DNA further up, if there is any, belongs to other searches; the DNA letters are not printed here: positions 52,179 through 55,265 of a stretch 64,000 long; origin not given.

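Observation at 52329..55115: One polypeptide joining donor synthesis, periplasmic transfer and phosphatase: GT2 + GT-C + PAP2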

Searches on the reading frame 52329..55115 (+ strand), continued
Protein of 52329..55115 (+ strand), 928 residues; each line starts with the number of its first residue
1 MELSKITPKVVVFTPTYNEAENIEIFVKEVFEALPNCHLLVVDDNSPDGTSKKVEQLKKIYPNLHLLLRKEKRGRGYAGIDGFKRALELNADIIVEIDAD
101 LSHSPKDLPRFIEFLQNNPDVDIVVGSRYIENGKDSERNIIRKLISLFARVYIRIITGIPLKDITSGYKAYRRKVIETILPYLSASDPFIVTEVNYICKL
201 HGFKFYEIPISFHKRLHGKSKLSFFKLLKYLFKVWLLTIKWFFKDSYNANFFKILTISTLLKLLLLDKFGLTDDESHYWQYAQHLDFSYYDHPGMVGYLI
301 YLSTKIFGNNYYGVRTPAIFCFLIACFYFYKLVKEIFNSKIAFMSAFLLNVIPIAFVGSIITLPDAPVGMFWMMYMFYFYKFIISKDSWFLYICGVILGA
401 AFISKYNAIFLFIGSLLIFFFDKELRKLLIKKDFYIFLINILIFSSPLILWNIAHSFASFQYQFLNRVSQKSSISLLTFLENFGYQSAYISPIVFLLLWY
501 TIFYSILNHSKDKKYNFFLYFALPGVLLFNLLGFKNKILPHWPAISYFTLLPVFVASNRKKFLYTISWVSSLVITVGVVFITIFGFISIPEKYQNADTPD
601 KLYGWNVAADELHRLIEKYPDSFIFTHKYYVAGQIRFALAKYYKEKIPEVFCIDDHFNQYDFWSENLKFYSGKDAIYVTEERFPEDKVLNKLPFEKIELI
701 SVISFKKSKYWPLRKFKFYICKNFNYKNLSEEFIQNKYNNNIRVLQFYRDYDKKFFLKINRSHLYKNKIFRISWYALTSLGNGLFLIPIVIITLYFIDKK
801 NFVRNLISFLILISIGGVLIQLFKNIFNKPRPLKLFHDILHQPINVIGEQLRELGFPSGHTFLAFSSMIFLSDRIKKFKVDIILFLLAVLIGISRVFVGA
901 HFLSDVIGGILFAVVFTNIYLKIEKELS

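Call 24: list_cluster_members(proteins=[P0122, P0123, P0124, P0125, P0126, P0127, P0128, P0129, P0130, P0132])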
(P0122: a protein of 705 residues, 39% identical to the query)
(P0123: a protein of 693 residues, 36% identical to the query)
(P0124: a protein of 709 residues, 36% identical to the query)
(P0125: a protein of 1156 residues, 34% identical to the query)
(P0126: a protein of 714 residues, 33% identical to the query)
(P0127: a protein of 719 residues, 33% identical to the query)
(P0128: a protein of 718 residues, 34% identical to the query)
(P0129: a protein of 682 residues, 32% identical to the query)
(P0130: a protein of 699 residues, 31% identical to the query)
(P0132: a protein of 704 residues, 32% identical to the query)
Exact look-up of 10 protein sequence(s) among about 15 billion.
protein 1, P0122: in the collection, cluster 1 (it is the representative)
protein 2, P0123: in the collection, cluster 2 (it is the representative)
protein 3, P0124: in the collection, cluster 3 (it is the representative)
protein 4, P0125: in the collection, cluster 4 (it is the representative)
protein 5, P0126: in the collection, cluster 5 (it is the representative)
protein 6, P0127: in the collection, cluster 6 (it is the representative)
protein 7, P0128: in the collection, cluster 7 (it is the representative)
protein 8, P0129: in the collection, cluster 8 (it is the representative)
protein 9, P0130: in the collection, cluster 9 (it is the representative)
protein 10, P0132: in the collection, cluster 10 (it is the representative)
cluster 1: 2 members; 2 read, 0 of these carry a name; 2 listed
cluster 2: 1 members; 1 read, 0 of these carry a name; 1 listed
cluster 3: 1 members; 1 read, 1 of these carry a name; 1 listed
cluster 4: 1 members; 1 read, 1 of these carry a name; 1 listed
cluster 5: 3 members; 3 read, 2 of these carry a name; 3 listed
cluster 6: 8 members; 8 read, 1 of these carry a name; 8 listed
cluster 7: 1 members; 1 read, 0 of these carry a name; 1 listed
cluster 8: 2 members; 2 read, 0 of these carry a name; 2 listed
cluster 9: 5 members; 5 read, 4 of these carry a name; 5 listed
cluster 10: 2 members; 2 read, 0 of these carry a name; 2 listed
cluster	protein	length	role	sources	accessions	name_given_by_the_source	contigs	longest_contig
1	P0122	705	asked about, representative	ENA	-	-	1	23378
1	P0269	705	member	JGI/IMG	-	-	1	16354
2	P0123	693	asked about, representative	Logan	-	-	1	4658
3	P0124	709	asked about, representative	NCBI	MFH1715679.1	MAG: glycosyltransferase family 39 protein [Elusimicrobiota bacterium]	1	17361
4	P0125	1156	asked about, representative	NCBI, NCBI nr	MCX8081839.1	MAG: glycosyltransferase family 39 protein [bacterium] | glycosyltransferase family 39 protein [bacterium]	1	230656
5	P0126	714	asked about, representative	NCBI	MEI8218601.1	MAG: glycosyltransferase family 39 protein, partial [Elusimicrobiota bacterium]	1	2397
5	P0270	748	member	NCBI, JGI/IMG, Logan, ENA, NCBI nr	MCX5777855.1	MAG: glycosyltransferase family 39 protein [Elusimicrobia bacterium] | glycosyltransferase family 39 protein [Elusimicrobiota bacterium]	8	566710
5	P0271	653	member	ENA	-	-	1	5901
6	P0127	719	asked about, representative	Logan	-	-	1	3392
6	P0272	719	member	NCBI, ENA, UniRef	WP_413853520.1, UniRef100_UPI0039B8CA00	glycosyltransferase family 39 protein [Candidatus Ruminimicrobium bovinum] | glycosyltransferase family 39 protein n=1 Tax=Candidatus Ruminimicrobium bovinum ...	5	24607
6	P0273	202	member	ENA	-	-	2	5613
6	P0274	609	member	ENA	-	-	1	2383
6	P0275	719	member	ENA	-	-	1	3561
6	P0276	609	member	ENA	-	-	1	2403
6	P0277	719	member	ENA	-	-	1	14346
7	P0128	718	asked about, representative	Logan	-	-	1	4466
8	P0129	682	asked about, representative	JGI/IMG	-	-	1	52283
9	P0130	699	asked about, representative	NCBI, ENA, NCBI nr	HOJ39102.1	MAG TPA: glycosyltransferase family 39 protein [bacterium] | glycosyltransferase family 39 protein [bacterium]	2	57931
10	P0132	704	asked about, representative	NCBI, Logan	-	-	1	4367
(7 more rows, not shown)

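Call 31: predict_structure(alignment_id=A1)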
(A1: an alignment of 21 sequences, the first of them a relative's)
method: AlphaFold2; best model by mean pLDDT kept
length: 928 residues; sequences in the alignment: 21
mean_pLDDT: 85.2   pTM: 0.82
mean pLDDT of the five models: 85.2, 84.4, 82.9, 82.7, 80.5
residues with pLDDT >= 90: 420; 70-90: 403; 50-70: 83; < 50: 22
segments of 3 or more residues with pLDDT < 50: 1-5, 467-470, 739-741, 830-835, 837-839
pLDDT, mean of each block of 10 residues (from residue 1): 57 90 92 93 90 93 93 84 94 92 88 92 92 81 84 86 89 95 81 91 92 68 77 89 91 95 92 86 72 77 91 93 96 94 96 90 83 96 88 92 87 94 88 82 76 67 56 81 91 94 87 90 93 85 91 84 91 94 88 84 94 96 89 92 87 68 72 94 83 92 93 94 90 61 57 73 83 87 88 89 91 90 66 48 63 69 92 86 87 83 79 85 83
secondary structure, 60 per line:
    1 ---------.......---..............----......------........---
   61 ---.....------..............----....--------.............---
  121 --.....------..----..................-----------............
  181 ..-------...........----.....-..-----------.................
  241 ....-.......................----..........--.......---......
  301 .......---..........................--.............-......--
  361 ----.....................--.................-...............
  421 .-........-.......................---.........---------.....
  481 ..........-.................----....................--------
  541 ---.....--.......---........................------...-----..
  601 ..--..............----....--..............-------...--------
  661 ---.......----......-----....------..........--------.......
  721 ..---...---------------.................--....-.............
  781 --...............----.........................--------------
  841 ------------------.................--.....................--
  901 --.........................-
elements in order (helices of 4 or more, strands of 3 or more residues): E10-16 H20-33 E38-43 H50-57 E64-68 H75-88 E93-96 H105-117 E123-127 H140-157 E169-172 H173-182 H190-200 E205-209 H224-244 H246-268 H273-282 H285-291 H295-307 H311-336 H339-351 H353-358 H365-385 H388-404 H406-421 H423-430 H432-454 H458-466 H476-490 H492-508 H513-532 H544-548 H551-557 H561-584 H599-602 H605-618 E623-626 H629-642 E650-652 H664-670 E675-680 H686-689 E696-705 E714-722 H744-760 H763-766 H768-780 H783-797 H802-826 H859-875 H878-898 H903-927

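Call 35: fold_search(model_id=the predicted structure, library=pdb)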
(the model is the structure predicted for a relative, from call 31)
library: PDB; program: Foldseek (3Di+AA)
matches with E <= 10: 1322; with E <= 0.001: 172
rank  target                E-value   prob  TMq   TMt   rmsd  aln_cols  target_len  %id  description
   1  5mlz                  3.8e-12  1.00  0.25  0.62  12.4       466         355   22  Dolichyl phosphate mannose synthase in complex with GDP and Mg2+ (released 2017-08-09)
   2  9ep0                  4.2e-12  1.00  0.24  0.59  12.5       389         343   25  Dolichyl phosphate mannose synthase in complex with donor (GDP-Man) and traces of acceptor (Dol55P) and product (Dol55P- (released 2025-10-01)
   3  5mm1                  5.1e-12  1.00  0.25  0.61  12.7       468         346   22  Dolichyl phosphate mannose synthase in complex with GDP and dolichyl phosphate mannose (released 2017-08-09)
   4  9asc_A                1.8e-10  1.00  0.22  0.60   7.6       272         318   22  Cryo-EM Structure of the Glycosyltransferase ArnC from Salmonella enterica in the UDP-bound State Determined on Talos  (released 2025-02-05)
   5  9bhc_B                8.0e-10  1.00  0.22  0.61   4.9       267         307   22  Salmonella undecaprenyl-phosphate 4-deoxy-4-formamido-L-arabinose transferase (ArnC) (released 2025-02-12)
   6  9bhe_A                1.2e-09  1.00  0.21  0.59   5.3       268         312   23  Salmonella undecaprenyl-phosphate 4-deoxy-4-formamido-L-arabinose transferase (ArnC) bound to UDP (released 2025-02-12)
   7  9b77_A                1.4e-09  1.00  0.21  0.60   7.8       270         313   21  Cryo-EM Structure of the Glycosyltransferase ArnC from Salmonella enterica in the Apo State Determined on Krios micros (released 2025-02-05)
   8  8vxh_A                1.7e-09  1.00  0.21  0.60   7.6       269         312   21  Cryo-EM Structure of the Glycosyltransferase ArnC from Salmonella enterica in the Apo State Determined on Talos Arctic (released 2025-02-05)
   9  9bhc_A                2.2e-09  1.00  0.21  0.59   4.5       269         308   20  Salmonella undecaprenyl-phosphate 4-deoxy-4-formamido-L-arabinose transferase (ArnC) (released 2025-02-12)
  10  9nyc_A                1.2e-08  1.00  0.22  0.61   4.8       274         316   20  Cryo-EM structure of the glycosyltransferase GtrB in the substrate-bound state (released 2025-12-17)
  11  9hwj_A                4.9e-08  1.00  0.21  0.59   7.8       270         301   20  Structure of Undecaprenyl-phosphate 4-deoxy-4-formamido-L-arabinose transferase embedded in nanodisc (released 2026-01-14)
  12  9nyd_A                5.1e-08  1.00  0.23  0.61   6.3       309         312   18  Cryo-EM structure of the glycosyltransferase GtrB in the pre-catalysis and product-bound state (released 2025-12-17)
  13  9nye_A                7.2e-08  1.00  0.21  0.58   6.3       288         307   17  Cryo-EM structure of the glycosyltransferase GtrB in the apo state (octamer volume) (released 2025-12-17)
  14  9nyf_A                7.5e-08  1.00  0.22  0.61   4.7       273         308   19  Cryo-EM structure of the glycosyltransferase GtrB (tetramer volume) (released 2025-12-17)
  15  5ekp_B                1.5e-07  1.00  0.20  0.55   6.8       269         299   18  Structure of the polyisoprenyl-phosphate glycosyltransferase GtrB (WT) (released 2016-01-06)
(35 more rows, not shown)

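Call 52: find_encoding_contigs(protein=P0022, flank=7000, max_places=2)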
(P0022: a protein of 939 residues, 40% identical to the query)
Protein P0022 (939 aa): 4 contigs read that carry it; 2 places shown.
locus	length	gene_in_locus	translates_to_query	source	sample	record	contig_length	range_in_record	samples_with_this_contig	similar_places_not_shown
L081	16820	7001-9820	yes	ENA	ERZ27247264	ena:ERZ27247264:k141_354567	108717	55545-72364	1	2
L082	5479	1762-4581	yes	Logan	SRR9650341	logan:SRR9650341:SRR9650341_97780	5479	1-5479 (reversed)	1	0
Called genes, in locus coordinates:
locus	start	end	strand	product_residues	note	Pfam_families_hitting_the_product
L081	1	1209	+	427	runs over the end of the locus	PF00275:EPSP_synthase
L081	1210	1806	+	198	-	PF01553:Acyltransferase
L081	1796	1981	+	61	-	-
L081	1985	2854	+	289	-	PF02401:LYTB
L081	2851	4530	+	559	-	PF17092:PCB_OB (faint), PF00575:S1, PF00575:S1, PF21710:Spt6_S1, PF00575:S1, PF23459:S1_RRP5, PF00575:S1, PF21710:Spt6_S1 (weak), +2 more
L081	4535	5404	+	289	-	PF14561:TPR_20 (faint), PF14559:TPR_19 (faint), PF07719:TPR_2 (faint), PF13428:TPR_14 (faint), PF13432:TPR_16 (weak), PF13424:TPR_12, PF13432:TPR_16 (weak), PF16068:DUF4810 (weak), +4 more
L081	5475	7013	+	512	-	PF13541:ChlI, PF01078:Mg_chelatase, PF07724:AAA_2 (faint), PF07728:AAA_5, PF00493:MCM (weak), PF13335:Mg_chelatase_C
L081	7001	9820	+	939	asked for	PF00535:Glycos_transf_2, PF13641:Glyco_tranf_2_3 (faint), PF13231:PMT_2, PF01569:PAP2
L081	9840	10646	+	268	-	-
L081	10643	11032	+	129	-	PF13174:TPR_6 (faint)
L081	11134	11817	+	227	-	PF00877:NLPC_P60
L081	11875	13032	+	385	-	PF02481:DNA_processg_A, PF17782:WHD_DprA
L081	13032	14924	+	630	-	PF01751:Toprim, PF01131:Topoisom_bac, PF01396:Zn_ribbon_Top1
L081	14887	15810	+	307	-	PF02899:Phage_int_SAM_1, PF00589:Phage_integrase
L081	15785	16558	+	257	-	-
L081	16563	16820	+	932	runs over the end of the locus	PF02739:5_3_exonuc_N, PF01367:5_3_exonuc, PF00476:DNA_pol_A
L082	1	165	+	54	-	?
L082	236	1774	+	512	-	PF13541:ChlI, PF01078:Mg_chelatase, PF07724:AAA_2 (faint), PF07728:AAA_5, PF00493:MCM (weak), PF13335:Mg_chelatase_C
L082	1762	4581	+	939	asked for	PF00535:Glycos_transf_2, PF13641:Glyco_tranf_2_3 (faint), PF13231:PMT_2, PF01569:PAP2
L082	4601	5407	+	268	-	-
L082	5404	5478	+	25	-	?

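Call 53: find_encoding_contigs(protein=P0023, flank=4000, max_places=2)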
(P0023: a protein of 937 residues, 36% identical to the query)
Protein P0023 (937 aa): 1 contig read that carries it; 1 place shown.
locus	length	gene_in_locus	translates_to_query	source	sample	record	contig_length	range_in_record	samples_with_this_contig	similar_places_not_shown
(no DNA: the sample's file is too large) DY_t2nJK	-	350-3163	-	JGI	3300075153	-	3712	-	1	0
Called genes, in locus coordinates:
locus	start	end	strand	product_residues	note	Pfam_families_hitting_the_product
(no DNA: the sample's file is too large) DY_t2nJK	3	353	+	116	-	?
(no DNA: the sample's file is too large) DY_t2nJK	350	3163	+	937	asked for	PF00535:Glycos_transf_2, PF02366:PMT, PF13231:PMT_2, PF01569:PAP2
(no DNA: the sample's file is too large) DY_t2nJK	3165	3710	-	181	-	?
